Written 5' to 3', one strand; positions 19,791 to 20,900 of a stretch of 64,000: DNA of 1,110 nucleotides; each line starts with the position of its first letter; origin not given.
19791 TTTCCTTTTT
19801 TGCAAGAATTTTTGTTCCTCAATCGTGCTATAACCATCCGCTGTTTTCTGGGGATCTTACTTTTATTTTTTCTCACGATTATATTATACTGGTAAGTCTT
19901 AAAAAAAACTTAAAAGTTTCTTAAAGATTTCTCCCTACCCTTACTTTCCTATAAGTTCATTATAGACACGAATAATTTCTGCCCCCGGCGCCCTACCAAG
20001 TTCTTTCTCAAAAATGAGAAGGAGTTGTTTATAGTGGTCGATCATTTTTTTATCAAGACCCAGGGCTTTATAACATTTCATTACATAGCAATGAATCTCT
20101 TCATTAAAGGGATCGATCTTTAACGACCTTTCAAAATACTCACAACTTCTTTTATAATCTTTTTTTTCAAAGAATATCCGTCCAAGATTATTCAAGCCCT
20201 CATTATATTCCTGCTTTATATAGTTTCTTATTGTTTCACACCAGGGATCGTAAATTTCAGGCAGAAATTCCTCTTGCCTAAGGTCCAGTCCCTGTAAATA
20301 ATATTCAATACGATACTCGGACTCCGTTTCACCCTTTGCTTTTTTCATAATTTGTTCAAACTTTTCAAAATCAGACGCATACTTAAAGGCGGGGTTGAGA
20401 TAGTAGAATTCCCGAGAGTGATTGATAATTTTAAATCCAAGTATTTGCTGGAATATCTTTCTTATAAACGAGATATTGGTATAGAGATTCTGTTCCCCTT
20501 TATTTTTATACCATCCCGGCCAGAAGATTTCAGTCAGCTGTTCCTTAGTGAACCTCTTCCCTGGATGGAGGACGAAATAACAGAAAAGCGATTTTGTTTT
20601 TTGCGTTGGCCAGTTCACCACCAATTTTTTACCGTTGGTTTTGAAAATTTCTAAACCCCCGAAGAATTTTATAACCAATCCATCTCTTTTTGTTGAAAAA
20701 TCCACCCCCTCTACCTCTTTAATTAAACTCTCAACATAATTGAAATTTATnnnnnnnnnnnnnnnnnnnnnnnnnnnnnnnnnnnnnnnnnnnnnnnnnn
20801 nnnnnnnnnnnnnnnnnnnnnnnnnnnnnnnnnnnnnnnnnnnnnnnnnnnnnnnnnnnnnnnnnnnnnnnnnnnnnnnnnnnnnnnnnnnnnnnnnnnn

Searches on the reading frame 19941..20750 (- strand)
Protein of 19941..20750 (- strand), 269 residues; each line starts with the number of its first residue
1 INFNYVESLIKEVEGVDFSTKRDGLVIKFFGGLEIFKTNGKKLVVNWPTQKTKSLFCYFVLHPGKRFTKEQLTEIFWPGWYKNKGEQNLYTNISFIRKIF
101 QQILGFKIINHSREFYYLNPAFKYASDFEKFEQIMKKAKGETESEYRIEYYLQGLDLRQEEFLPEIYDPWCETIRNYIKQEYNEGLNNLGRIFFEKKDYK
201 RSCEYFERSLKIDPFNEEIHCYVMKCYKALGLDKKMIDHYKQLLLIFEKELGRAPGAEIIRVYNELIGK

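Call 9: search_protein_families(library=pfam, proteins=[window:19941-20750:-], max_evalue=10)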
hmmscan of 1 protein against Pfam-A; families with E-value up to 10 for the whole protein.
window:19941-20750:- (269 aa): 11 families
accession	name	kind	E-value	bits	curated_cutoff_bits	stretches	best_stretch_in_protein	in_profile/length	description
PF03704.23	BTAD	-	1.6e-11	45.2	22.1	1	127-266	2-145/146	Bacterial transcriptional activator domain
PF07719.23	TPR_2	-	8.9e-07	29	27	1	184-215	2-33/34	Tetratricopeptide repeat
PF13181.12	TPR_8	-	4.7e-06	26.8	25.7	1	186-215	4-33/34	Tetratricopeptide repeat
PF00515.34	TPR_1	-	2.6e-05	24.3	27.8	1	185-216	3-34/34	Tetratricopeptide repeat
PF00486.34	Trans_reg_C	-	0.00041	20.8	26.2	1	49-102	7-59/77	Transcriptional regulatory protein, C terminal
PF13424.12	TPR_12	-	0.00076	20.1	30.1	1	186-213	6-33/77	Tetratricopeptide repeat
PF13176.12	TPR_7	-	0.0032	17.9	27.9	1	186-214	2-32/36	Tetratricopeptide repeat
PF13374.12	TPR_10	-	0.011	16.2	27.5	1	186-212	5-31/42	Tetratricopeptide repeat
PF13174.12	TPR_6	-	0.014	16.5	26.3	1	189-214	6-31/33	Tetratricopeptide repeat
PF13414.12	TPR_11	-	0.014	15.5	26.8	1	190-221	1-32/42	TPR repeat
PF13432.12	TPR_16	-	0.027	15.4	32.7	1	177-216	27-64/65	Tetratricopeptide repeat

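Call 28: search_solved_structures(query=window:19941-20690:-, max_evalue=1, show_alignments=2)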
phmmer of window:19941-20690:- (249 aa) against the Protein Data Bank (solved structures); distinct sequences matched with E-value up to 1: 63 (the best 60 are shown).
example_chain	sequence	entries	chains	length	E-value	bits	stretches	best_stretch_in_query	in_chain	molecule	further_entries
9qhb_A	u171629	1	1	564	2.5e-53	184.5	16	165-198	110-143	Engineered tetratricopeptide repeat protein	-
9qhc_A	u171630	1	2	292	3.5e-29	105.3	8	165-198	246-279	Engineered tetratricopeptide repeat protein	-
8bu0_A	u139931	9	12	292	3.3e-28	102.1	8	165-198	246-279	Consensus tetratricopeptide repeat protein | Crystal structure of an 8-repeat consensus TPR superhelix with Zinc. | Monomer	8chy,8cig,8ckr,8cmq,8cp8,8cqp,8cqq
7obi_A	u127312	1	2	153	2.5e-24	89.4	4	164-198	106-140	CTPR-rv4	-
2fo7_A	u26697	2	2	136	4.9e-15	59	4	164-198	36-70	SYNTHETIC CONSENSUS TPR PROTEIN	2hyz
8ch0_A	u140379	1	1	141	5.7e-15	58.8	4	165-198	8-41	Consensus tetratricopeptide repeat protein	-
1na0_A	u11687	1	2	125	3.3e-13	53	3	164-198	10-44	designed protein CTPR3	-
3kd7_A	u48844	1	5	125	1.6e-11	47.5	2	167-221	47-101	CTPR390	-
9gzg_A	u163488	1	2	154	7e-10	42.1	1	165-223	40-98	Engineered CTPR protein with glutamic acids for conductivity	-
2wqh_A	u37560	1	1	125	3.2e-09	39.9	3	164-198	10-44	CTPR3Y3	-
6vfh_A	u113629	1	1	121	8.6e-09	38.5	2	164-198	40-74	T33_dn10A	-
1na3_A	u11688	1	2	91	1.2e-08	38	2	164-198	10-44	designed protein CTPR2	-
6v8e_A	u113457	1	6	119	1.2e-08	38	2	164-198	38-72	Designed protein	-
6vfi_B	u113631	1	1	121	2.5e-08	37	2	164-198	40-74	O43_dn18B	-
6vfj_B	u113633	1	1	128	7.8e-08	35.4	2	167-199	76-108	I53_dn5B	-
7yeh_B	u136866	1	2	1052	8.7e-06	28.7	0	166-225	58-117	UDP-N-acetylglucosamine--peptide N-acetylglucosaminyltransferase 110 kDa subunit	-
7yea_A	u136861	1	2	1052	8.8e-06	28.7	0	166-225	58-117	UDP-N-acetylglucosamine--peptide N-acetylglucosaminyltransferase 110 kDa subunit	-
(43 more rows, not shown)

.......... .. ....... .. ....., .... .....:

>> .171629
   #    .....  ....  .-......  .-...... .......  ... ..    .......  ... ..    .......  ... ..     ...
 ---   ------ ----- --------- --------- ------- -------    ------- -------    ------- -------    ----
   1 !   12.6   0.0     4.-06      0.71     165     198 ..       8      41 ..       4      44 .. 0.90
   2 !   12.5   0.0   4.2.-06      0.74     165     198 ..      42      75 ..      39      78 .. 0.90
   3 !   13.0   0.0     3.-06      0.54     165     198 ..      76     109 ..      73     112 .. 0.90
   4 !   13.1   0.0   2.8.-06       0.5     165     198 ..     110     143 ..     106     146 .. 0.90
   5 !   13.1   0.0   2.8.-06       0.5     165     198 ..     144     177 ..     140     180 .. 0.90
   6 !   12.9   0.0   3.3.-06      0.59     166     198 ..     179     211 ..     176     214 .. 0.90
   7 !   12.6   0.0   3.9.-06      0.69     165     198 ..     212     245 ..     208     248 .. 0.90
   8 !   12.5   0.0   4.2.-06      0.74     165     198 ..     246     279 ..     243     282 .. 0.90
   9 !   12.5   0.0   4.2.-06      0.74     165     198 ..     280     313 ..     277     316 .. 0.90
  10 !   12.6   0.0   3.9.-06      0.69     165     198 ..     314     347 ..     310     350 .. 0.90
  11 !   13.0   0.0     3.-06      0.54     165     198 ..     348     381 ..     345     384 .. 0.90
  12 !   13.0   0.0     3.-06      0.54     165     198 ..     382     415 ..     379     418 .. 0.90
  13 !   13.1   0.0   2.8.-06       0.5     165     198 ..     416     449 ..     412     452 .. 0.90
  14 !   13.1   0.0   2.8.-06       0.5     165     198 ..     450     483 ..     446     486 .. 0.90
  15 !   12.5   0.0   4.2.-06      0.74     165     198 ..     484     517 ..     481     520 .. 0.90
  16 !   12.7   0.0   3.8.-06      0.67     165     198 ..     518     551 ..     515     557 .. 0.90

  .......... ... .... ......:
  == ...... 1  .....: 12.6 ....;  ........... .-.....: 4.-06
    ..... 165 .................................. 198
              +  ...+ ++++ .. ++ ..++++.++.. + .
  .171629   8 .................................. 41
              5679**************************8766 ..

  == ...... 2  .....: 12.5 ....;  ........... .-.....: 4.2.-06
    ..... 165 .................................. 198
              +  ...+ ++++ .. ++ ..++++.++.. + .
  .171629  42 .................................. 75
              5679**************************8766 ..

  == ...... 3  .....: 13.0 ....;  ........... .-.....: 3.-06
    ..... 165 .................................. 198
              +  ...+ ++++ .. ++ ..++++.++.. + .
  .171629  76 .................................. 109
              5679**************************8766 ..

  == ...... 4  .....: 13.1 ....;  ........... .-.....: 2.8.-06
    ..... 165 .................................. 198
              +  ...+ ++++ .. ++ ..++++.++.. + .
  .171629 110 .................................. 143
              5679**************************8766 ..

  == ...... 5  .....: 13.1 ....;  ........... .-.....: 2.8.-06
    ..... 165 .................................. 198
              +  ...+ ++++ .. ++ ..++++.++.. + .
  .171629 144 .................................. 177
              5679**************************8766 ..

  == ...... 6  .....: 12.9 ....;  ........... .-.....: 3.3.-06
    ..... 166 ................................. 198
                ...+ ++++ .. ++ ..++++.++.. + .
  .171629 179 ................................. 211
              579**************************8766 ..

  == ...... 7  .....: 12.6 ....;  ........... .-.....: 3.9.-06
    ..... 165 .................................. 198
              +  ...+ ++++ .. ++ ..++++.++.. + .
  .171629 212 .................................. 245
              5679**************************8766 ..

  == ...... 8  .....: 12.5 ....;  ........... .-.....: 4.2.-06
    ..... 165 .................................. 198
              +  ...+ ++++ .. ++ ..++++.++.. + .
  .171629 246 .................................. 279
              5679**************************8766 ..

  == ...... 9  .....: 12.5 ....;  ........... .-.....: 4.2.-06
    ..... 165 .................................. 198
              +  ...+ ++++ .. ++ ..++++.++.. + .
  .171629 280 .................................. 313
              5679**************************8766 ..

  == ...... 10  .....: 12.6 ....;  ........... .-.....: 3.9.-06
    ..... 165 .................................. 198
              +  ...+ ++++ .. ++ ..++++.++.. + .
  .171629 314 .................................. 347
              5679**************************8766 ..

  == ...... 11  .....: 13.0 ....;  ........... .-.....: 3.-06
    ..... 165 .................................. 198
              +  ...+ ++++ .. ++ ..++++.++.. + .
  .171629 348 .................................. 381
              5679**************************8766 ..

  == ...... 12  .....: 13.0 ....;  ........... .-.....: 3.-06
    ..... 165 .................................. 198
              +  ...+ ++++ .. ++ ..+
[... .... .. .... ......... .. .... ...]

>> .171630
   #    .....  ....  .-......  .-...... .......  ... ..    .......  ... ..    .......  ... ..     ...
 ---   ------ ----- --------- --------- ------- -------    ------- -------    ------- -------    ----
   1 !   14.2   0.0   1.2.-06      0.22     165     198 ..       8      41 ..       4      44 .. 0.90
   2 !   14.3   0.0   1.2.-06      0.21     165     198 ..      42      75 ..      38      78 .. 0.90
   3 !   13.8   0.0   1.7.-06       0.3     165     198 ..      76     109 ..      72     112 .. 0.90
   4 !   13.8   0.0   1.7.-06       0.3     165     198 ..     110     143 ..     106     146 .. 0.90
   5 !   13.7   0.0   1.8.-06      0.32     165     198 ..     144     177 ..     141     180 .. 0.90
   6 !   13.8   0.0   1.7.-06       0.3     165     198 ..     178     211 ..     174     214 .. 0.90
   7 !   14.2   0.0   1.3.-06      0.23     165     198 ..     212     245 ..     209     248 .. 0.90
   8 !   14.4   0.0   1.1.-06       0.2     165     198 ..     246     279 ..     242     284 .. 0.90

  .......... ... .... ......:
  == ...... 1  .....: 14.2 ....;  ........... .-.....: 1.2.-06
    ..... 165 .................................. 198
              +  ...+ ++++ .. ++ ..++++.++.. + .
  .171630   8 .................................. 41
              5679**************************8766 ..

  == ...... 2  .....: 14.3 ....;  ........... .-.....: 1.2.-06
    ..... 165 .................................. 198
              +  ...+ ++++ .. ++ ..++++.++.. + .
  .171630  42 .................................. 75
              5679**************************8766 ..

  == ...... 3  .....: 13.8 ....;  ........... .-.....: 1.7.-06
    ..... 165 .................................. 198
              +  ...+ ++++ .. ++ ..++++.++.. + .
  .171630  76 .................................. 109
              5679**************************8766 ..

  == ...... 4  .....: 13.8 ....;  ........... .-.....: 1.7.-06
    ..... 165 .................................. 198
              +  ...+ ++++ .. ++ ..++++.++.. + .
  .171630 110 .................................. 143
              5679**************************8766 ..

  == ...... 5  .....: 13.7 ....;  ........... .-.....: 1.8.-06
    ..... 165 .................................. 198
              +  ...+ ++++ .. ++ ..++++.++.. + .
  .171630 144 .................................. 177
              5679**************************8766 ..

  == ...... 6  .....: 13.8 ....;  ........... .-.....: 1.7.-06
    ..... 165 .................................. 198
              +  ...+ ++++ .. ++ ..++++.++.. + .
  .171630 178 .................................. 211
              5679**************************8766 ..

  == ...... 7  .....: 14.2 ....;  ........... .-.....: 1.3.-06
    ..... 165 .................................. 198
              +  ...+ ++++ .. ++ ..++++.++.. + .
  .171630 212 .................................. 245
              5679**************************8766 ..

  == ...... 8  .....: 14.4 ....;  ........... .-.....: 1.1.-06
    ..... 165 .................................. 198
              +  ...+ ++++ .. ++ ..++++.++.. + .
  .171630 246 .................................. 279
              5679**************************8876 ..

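Call 31: search_solved_structures(query=A3, max_evalue=0.01, show_alignments=1)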
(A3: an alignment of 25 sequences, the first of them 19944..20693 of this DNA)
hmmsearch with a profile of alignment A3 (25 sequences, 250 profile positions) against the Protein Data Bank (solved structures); distinct sequences matched with E-value up to 0.01: 96 (the best 60 are shown).
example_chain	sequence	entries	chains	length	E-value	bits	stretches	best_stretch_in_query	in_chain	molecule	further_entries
9qhb_A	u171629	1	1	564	9.9e-74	251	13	166-223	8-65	Engineered tetratricopeptide repeat protein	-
8bu0_A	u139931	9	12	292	2e-41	145.2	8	165-201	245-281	Consensus tetratricopeptide repeat protein | Crystal structure of an 8-repeat consensus TPR superhelix with Zinc. | Monomer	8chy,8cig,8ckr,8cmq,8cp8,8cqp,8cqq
9qhc_A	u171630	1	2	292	9e-40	139.7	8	165-223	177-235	Engineered tetratricopeptide repeat protein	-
7obi_A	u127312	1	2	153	1.4e-27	99.8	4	165-201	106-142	CTPR-rv4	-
9gzg_A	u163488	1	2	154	2.3e-23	86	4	165-206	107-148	Engineered CTPR protein with glutamic acids for conductivity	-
8ch0_A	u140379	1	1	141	8.2e-22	80.9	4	166-198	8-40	Consensus tetratricopeptide repeat protein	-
2fo7_A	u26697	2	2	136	9.1e-22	80.8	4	165-198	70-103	SYNTHETIC CONSENSUS TPR PROTEIN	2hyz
8hvr_I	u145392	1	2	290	2.6e-18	69.4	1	25-249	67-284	Regulatory protein AfsR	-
1na0_A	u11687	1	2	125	1e-17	67.5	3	166-207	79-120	designed protein CTPR3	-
8k60_I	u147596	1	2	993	3.3e-17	65.8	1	26-249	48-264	Regulatory protein AfsR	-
8jke_I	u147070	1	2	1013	3.5e-17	65.8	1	26-249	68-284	Regulatory protein AfsR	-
3kd7_A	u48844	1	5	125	1.1e-16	64.1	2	165-196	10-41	CTPR390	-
7yeh_B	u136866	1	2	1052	9.7e-14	54.5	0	158-226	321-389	UDP-N-acetylglucosamine--peptide N-acetylglucosaminyltransferase 110 kDa subunit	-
7yea_A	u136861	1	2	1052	1e-13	54.4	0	158-226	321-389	UDP-N-acetylglucosamine--peptide N-acetylglucosaminyltransferase 110 kDa subunit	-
7ntf_A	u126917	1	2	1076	1.4e-13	53.9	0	158-226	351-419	Isoform 1 of UDP-N-acetylglucosamine--peptide N-acetylglucosaminyltransferase 110 kDa subu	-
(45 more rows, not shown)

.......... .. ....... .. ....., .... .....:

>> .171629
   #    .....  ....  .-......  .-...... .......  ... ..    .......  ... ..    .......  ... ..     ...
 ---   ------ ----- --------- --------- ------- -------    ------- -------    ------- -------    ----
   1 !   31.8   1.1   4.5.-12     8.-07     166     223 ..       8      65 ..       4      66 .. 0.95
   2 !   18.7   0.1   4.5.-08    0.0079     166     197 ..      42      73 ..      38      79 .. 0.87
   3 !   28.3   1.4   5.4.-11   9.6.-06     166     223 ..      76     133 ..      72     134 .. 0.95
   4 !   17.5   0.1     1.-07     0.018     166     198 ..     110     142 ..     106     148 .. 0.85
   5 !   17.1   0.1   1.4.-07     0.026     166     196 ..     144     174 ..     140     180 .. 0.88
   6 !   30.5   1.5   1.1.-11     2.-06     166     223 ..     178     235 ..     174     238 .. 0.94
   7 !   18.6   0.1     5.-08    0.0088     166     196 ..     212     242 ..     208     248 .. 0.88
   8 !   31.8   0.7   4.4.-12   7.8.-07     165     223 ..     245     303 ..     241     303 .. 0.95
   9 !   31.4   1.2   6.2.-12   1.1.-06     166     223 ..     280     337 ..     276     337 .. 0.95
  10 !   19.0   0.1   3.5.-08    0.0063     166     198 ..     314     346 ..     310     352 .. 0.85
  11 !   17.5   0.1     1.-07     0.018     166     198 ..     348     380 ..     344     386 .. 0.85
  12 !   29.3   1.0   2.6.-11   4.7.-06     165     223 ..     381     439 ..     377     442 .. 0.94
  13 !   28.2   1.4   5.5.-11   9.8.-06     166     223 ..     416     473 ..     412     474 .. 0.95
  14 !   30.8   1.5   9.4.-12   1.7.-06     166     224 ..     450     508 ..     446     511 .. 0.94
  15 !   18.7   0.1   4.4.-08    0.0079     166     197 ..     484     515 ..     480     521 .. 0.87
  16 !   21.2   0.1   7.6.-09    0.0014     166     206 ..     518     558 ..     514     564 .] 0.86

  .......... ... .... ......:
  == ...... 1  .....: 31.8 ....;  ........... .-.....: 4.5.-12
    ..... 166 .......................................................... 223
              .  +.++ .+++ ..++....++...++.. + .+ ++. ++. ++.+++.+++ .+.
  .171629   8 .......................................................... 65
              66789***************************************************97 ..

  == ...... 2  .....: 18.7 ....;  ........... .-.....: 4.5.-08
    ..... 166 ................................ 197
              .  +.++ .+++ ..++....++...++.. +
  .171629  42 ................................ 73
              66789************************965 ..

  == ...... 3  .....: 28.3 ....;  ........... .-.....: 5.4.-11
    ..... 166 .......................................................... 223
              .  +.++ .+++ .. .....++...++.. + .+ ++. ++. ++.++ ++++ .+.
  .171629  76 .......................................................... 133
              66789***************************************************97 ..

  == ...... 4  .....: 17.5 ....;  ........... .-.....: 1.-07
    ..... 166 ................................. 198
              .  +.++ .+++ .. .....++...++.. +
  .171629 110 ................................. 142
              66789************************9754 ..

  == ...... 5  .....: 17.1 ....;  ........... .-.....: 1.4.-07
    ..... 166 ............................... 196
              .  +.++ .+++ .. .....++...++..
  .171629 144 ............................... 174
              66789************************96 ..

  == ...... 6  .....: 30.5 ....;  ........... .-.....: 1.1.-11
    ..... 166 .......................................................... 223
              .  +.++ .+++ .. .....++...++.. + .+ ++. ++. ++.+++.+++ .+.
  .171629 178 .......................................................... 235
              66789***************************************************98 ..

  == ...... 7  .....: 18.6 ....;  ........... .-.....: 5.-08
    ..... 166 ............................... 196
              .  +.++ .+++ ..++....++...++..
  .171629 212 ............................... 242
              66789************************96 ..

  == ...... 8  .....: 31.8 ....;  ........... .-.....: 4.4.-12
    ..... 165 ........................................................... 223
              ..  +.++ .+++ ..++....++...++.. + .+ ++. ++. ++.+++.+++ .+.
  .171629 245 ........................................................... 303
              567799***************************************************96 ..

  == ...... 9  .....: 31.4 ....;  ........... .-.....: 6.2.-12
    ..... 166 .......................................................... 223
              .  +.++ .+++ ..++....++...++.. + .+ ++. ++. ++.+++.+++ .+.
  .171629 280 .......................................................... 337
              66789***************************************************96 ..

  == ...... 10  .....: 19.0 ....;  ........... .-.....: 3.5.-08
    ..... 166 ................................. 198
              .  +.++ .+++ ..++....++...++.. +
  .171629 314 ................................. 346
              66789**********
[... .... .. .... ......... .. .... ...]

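Call 57: predict_structure(alignment_id=A4)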
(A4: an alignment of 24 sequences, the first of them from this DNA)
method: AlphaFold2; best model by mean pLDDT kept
length: 245 residues; sequences in the alignment: 24
mean_pLDDT: 96.7   pTM: 0.88
mean pLDDT of the five models: 96.7, 96.6, 96.6, 96.0, 95.6
residues with pLDDT >= 90: 239; 70-90: 6; 50-70: 0; < 50: 0
segments of 3 or more residues with pLDDT < 50: none
pLDDT, mean of each block of 10 residues (from residue 1): 97 96 97 98 98 94 97 97 97 97 97 96 97 91 97 97 98 98 97 98 98 98 95 96 92
secondary structure, 60 per line:
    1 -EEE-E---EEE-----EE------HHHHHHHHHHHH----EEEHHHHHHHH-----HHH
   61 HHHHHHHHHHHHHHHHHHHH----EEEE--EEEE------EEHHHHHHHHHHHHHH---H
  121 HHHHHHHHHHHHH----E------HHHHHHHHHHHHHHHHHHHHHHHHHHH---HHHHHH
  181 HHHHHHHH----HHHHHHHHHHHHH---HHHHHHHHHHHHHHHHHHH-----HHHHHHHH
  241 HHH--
elements in order: E2-4 E10-12 H26-37 E42-44 H45-52 H58-80 E85-88 E91-94 H103-116 H120-133 H145-171 H175-188 H193-205 H209-227 H233-243

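Call 59: fold_search(model_id=the predicted structure, library=pdb)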
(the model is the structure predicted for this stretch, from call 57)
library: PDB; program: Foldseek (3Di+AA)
matches with E <= 10: 1318; with E <= 0.001: 17
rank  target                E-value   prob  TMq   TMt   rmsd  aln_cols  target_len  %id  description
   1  8k60_J                1.3e-10  1.00  0.81  0.79   3.0       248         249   14  Cryo-EM structure of Streptomyces coelicolor transcription initiation complex with the global transcription factor Afs (released 2024-07-31)
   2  8k60_I                6.5e-10  1.00  0.82  0.80   3.0       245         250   15  Cryo-EM structure of Streptomyces coelicolor transcription initiation complex with the global transcription factor Afs (released 2024-07-31)
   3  8hvr_I                1.9e-09  1.00  0.80  0.77   3.3       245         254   14  Cryo-EM structure of AfsR-dependent transcription activation complex with afsS promoter (released 2023-12-27)
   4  2fez                  2.2e-09  1.00  0.77  0.53   3.6       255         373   12  Mycobacterium tuberculosis EmbR (released 2006-01-24)
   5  2ff4_B                2.7e-09  1.00  0.75  0.52   4.2       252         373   13  Mycobacterium tuberculosis EmbR in complex with low affinity phosphopeptide (released 2006-01-24)
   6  2ff4_A                4.6e-09  1.00  0.75  0.51   4.2       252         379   13  Mycobacterium tuberculosis EmbR in complex with low affinity phosphopeptide (released 2006-01-24)
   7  8cqp_C                2.5e-04  1.00  0.25  0.44  10.8       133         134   20  Crystal structure of an 8-repeat consensus TPR superhelix with Calcium (low concentration) (released 2024-03-27)
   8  9qhc_A                2.8e-04  1.00  0.26  0.23  12.2       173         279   19  Crystal structure of 8-repeat CTPR protein with eliminated coordination sites (released 2025-10-22)
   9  2fo7                  2.9e-04  1.00  0.25  0.43  10.8       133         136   20  Crystal structure of an 8 repeat consensus TPR superhelix (trigonal crystal form) (released 2006-03-07)
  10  7obi_A                2.9e-04  1.00  0.25  0.43  11.6       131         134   24  Consensus tetratricopeptide repeat protein type RV4 (released 2022-02-23)
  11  7obi_B                3.2e-04  1.00  0.33  0.57   8.7       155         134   20  Consensus tetratricopeptide repeat protein type RV4 (released 2022-02-23)
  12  9qhc_B                3.4e-04  1.00  0.28  0.26  11.7       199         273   17  Crystal structure of 8-repeat CTPR protein with eliminated coordination sites (released 2025-10-22)
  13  8chy                  3.8e-04  1.00  0.26  0.24  13.5       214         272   18  Crystal structure of an 8-repeat consensus TPR superhelix with Zinc. (released 2024-02-21)
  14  9gzg_A                4.0e-04  1.00  0.30  0.45  11.2       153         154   21  Crystal structure of CTPR4E4 mutant (released 2025-10-15)
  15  9qhb                  7.1e-04  1.00  0.26  0.23  14.0       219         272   17  Crystal structure of 16-repeat CTPR protein with eliminated coordination sites (released 2025-10-22)
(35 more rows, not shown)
